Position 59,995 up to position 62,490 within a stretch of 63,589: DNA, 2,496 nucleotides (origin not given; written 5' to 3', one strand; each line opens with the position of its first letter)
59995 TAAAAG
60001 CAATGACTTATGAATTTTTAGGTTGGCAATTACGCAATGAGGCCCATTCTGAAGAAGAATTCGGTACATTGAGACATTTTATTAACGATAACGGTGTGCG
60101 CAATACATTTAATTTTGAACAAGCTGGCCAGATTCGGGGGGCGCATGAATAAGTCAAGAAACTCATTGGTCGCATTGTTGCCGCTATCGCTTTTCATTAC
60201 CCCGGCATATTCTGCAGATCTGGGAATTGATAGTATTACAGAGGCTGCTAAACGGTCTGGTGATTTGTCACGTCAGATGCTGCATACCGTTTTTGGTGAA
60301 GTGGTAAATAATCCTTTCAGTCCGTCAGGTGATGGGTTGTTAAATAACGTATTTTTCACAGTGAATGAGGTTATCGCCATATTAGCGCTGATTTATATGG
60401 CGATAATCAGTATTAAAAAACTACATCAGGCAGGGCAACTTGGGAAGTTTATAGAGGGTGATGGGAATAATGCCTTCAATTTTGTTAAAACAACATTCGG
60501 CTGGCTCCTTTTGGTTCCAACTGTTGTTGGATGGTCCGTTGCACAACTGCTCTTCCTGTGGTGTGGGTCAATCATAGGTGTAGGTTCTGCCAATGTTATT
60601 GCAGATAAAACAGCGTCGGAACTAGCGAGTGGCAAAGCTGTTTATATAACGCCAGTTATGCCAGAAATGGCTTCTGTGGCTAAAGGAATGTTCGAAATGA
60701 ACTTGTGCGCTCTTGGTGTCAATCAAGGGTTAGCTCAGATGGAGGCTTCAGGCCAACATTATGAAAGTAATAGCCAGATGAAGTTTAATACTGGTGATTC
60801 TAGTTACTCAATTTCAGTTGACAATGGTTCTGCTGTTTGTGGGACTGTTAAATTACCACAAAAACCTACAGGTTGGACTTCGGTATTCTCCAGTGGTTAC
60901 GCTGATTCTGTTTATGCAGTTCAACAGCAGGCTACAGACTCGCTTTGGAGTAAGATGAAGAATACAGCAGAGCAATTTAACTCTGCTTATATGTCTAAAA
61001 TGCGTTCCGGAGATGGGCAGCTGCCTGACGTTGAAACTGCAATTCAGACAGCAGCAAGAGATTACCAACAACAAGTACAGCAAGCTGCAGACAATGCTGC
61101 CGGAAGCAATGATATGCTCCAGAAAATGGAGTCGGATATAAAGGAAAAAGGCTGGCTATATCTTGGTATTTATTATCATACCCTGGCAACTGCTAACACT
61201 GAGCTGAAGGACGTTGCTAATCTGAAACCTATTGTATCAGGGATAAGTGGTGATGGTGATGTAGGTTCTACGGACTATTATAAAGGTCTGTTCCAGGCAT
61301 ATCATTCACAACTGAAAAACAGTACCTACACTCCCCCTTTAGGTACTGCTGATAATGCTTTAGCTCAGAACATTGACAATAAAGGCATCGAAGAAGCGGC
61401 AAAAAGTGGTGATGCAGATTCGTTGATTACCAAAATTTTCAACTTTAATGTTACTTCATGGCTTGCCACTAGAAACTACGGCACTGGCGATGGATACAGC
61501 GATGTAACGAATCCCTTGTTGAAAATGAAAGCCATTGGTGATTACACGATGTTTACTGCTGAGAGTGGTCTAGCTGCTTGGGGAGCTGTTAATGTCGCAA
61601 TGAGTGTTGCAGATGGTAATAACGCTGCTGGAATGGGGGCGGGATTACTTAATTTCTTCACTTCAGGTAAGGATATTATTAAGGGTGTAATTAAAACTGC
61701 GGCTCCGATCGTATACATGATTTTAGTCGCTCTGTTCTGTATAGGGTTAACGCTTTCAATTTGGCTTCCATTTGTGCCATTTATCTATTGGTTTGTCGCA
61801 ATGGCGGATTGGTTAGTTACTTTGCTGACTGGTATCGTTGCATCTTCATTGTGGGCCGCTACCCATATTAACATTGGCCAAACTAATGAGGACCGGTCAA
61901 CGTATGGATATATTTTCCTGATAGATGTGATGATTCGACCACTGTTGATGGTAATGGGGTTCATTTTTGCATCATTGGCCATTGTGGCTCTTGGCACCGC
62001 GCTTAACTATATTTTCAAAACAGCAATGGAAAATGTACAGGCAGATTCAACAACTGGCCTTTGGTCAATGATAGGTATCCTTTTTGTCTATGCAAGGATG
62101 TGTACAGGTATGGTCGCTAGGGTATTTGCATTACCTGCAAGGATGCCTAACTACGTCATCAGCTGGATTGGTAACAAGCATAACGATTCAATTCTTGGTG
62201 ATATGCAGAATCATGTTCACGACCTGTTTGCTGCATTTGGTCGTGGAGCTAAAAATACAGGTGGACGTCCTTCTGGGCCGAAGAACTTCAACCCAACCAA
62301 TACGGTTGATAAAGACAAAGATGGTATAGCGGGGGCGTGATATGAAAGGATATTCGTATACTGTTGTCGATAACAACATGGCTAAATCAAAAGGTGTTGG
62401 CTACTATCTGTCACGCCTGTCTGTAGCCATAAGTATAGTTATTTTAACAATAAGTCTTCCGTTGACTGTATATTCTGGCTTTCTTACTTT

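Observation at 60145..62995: TraY/ExcA-type entry-exclusion pair at the end of the transfer operon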

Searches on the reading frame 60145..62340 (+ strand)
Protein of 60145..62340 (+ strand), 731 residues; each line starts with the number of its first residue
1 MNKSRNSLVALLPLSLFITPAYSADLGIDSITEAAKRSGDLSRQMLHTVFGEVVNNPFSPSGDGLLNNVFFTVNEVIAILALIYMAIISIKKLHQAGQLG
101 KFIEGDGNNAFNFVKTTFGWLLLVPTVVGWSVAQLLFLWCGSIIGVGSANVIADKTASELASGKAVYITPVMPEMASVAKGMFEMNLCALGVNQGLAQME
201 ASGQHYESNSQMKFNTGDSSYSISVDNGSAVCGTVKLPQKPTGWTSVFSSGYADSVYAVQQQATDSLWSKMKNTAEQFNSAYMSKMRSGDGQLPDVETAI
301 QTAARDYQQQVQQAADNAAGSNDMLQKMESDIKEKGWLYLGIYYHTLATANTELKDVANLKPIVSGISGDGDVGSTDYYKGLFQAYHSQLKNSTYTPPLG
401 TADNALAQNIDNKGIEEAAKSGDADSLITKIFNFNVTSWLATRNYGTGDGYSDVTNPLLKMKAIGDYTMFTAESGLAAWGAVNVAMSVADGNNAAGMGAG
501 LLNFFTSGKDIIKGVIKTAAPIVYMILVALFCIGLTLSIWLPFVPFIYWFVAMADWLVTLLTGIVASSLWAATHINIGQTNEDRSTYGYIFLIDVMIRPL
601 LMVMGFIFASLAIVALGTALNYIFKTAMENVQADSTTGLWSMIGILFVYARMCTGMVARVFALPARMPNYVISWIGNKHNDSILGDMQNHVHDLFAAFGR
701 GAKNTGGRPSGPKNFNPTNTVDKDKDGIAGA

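Call 3: search_protein_families(library=pfam, proteins=[window:60145-62340:+], max_evalue=0.01)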
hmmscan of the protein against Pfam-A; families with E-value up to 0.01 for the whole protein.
window:60145-62340:+ (731 aa): 0 families

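Call 4: search_protein_families(library=ncbifam, proteins=[window:60145-62340:+], max_evalue=0.01)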
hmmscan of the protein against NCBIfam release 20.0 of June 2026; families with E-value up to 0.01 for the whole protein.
window:60145-62340:+ (731 aa): 2 families
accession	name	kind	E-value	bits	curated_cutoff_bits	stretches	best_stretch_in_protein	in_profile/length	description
TIGR04346.1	DotA_TraY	subfamily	1.5e-166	555.8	100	1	41-676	1-656/656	DotA/TraY family protein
NF033886.1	T4SS_DotA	equivalog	6e-39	134.6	500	3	454-679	566-789/790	type IVB secretion system protein DotA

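Call 12: search_dna_similar(query=window:60145-62337:+, collection=plasmids, mode=protein, max_rows=60, rows=spread, max_evalue=0.00001)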
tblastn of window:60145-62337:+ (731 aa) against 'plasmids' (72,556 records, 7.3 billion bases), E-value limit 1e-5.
Records with a match: 3886; places in all: 3933; records where one place covers at least 80% of the query: 3460.
Best place of each record, by identity: >=99% 661; 80-90% 1; 60-80% 285; <60% 2939.
By first word of the organism name: Escherichia 1426; Klebsiella 945; Salmonella 468; Enterobacter 182; Acinetobacter 153; Serratia 127; Pseudomonas 121; Shigella 110; Citrobacter 81; Xanthomonas 43; and 63 more.
By predicted mobility (MOB-suite, as given by PLSDB): conjugative 3282; non-mobilizable 306; mobilizable 298.
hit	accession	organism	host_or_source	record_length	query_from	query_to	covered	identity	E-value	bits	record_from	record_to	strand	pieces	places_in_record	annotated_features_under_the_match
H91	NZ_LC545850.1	Klebsiella variicola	Homo sapiens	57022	1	731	100%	100.0%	0e+0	1359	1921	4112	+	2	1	DotA/TraY family protein | hypothetical protein (x2)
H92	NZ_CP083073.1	Klebsiella pneumoniae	Homo sapiens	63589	1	731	100%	100.0%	0e+0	1356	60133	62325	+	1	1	DotA/TraY family protein | hypothetical protein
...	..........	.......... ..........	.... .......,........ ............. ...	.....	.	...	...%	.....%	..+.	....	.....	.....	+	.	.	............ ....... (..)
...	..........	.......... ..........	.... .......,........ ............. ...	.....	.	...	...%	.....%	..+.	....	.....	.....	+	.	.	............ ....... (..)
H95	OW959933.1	Klebsiella pneumoniae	-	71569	1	731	100%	100.0%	0e+0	1356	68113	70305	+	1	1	hypothetical protein (x2)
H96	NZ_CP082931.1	Salmonella enterica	Homo sapiens,stool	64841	1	731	100%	100.0%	0e+0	1356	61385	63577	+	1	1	DotA/TraY family protein | hypothetical protein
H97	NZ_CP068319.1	Klebsiella pneumoniae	Homo sapiens,Plasmid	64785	1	731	100%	100.0%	0e+0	1356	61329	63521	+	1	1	DotA/TraY family protein | hypothetical protein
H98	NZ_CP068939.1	Escherichia coli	Homo sapiens,Plasmid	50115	1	731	100%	100.0%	0e+0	1356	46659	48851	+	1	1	DotA/TraY family protein | hypothetical protein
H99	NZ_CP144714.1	Klebsiella variicola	cell culture,wastewater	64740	1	731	100%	100.0%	0e+0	1356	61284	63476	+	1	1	DotA/TraY family protein | hypothetical protein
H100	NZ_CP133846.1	Klebsiella pneumoniae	Homo sapiens,pure culture,urine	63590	1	731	100%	100.0%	0e+0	1356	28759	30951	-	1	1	DotA/TraY family protein | hypothetical protein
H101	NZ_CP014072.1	Klebsiella quasipneumoniae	Homo sapiens,urine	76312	19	731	98%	79.7%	0e+0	1088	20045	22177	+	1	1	DotA/TraY family protein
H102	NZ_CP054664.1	Escherichia coli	Mus musculus (G2 mouse),whole organism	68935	19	731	98%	79.7%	0e+0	1088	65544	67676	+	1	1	DotA/TraY family protein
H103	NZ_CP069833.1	Klebsiella pneumoniae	Homo sapiens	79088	19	731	98%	79.7%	0e+0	1088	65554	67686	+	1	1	DotA/TraY family protein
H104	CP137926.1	Klebsiella pneumoniae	Homo sapiens,urine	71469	19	731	98%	79.7%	0e+0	1088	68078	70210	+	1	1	DotA/TraY family protein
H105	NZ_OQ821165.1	Klebsiella pneumoniae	-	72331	19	731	98%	79.5%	0e+0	1086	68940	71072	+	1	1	DotA/TraY family protein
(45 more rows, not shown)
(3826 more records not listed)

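Call 15: get_annotated_region(hit=H102, flank=5000)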
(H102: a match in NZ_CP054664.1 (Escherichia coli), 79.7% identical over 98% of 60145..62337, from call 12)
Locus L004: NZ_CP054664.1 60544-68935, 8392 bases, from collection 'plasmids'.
description: Escherichia coli strain IGC_RcoliRes_1.1 plasmid unnamed2, complete sequence
organism: Escherichia coli (NCBI taxid 562)
taxonomy: Bacteria; Pseudomonadota; Gammaproteobacteria; Enterobacterales; Enterobacteriaceae; Escherichia; Escherichia coli
host: -; source: Mus musculus (G2 mouse),whole organism; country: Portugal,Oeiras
typing (MOB-suite, as given by PLSDB): conjugative; replicon IncL/M; relaxase MOBP; mating-pair formation MPF_I
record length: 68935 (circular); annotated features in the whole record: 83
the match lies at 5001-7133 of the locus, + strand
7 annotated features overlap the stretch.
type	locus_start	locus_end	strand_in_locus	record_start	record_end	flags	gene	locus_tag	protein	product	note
CDS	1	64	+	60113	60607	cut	-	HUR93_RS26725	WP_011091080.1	hypothetical protein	-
CDS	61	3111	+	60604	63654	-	-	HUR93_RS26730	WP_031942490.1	plasmid transfer protein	-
CDS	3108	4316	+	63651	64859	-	traW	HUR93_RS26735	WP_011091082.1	conjugal transfer protein TraW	-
CDS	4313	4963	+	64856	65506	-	-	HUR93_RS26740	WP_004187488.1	hypothetical protein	-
CDS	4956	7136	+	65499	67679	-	-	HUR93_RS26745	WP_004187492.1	DotA/TraY family protein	-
CDS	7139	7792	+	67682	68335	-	-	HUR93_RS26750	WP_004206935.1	hypothetical protein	-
CDS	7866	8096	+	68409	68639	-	repC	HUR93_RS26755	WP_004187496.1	IncL/M type plasmid replication protein RepC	-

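Call 25: search_solved_structures(query=window:60145-62337:+, max_evalue=0.01, show_alignments=1)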
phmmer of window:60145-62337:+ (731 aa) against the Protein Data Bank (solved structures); distinct sequences matched with E-value up to 0.01: 1.
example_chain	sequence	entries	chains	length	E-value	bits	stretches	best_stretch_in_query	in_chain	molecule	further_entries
9ngy_FP1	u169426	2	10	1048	2.3e-13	52.7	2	33-179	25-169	DotA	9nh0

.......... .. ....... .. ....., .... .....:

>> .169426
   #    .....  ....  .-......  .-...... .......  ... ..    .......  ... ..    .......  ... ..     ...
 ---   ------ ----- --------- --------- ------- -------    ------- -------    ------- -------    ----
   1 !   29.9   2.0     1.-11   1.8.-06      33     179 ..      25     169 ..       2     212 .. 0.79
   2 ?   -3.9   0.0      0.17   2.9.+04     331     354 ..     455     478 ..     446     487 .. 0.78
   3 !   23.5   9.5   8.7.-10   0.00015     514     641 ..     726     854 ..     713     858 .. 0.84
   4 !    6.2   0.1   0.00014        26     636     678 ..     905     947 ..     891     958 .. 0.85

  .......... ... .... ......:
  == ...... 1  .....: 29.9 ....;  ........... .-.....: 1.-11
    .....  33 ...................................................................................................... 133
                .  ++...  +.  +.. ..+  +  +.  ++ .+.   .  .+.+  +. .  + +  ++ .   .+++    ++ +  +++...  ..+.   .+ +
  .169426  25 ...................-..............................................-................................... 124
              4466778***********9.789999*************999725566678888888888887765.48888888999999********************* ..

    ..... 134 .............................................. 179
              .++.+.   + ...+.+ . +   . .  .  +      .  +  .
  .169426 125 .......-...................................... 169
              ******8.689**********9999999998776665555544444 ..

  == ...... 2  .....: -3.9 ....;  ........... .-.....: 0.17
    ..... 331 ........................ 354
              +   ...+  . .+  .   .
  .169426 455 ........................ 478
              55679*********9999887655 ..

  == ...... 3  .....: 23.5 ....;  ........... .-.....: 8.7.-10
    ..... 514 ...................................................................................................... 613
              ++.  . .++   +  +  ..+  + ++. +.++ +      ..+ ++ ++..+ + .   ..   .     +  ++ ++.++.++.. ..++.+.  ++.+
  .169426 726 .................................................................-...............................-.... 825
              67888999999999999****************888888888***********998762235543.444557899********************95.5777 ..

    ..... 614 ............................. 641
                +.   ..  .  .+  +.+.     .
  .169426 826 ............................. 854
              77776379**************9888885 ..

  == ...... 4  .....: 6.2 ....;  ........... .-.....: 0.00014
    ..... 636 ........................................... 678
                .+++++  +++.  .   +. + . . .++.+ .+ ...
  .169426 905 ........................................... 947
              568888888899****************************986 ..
